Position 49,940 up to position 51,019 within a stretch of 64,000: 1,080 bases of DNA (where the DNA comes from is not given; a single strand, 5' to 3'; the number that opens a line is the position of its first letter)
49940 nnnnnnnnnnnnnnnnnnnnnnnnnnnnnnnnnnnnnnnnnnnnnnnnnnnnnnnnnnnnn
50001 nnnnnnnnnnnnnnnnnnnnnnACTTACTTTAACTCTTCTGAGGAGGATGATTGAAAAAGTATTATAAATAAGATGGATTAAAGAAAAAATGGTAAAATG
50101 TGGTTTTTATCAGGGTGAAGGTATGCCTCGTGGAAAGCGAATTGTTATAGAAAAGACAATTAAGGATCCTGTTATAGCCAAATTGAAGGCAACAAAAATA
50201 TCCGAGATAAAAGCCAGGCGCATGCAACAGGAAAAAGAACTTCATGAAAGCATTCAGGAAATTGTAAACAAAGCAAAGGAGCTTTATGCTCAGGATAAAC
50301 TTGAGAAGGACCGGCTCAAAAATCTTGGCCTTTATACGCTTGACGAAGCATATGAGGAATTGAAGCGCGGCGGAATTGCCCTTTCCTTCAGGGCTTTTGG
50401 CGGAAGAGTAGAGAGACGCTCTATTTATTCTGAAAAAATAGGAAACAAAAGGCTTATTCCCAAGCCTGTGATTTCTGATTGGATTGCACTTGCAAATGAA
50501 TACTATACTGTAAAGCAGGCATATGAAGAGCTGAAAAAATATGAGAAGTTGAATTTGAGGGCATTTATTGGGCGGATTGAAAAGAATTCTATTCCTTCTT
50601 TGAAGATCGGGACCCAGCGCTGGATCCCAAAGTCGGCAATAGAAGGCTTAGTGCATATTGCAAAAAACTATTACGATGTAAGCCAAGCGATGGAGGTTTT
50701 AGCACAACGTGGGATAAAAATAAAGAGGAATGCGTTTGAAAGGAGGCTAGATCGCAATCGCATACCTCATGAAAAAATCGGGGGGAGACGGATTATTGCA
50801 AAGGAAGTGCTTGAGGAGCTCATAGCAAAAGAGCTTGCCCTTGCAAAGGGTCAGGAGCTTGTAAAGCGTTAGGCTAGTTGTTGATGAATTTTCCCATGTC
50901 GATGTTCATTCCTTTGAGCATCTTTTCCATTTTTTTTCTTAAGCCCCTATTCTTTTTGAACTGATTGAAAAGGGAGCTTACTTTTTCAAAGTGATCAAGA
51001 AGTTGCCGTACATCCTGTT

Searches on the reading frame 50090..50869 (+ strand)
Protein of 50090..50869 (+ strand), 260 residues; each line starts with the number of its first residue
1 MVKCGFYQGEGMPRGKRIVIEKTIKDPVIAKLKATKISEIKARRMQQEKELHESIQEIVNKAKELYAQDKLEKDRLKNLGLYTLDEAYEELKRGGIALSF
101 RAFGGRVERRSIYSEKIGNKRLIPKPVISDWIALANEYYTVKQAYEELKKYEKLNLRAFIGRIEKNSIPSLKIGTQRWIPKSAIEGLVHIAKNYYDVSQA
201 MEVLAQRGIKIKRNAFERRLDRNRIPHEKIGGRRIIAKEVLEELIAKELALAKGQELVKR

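Call 10: find_encoding_contigs(protein=window:50090-50869:+, flank=10000, max_places=1)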
Protein window:50090-50869:+ (260 aa): 1 contig read that carries it; 1 place shown.
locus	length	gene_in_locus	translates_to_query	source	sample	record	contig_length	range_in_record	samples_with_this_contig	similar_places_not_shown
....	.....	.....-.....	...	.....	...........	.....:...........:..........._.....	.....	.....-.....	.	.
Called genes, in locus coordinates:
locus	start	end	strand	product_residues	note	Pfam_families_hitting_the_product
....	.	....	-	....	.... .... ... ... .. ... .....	-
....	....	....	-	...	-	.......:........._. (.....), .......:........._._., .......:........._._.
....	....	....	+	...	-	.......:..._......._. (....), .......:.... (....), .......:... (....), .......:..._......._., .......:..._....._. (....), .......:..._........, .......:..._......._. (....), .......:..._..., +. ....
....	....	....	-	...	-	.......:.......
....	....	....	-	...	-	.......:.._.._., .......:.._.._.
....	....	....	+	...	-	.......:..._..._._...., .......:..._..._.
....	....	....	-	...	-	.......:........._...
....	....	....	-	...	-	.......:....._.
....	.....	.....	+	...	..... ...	-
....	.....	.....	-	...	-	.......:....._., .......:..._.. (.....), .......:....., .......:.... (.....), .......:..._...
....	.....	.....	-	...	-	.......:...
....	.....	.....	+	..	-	-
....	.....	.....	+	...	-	-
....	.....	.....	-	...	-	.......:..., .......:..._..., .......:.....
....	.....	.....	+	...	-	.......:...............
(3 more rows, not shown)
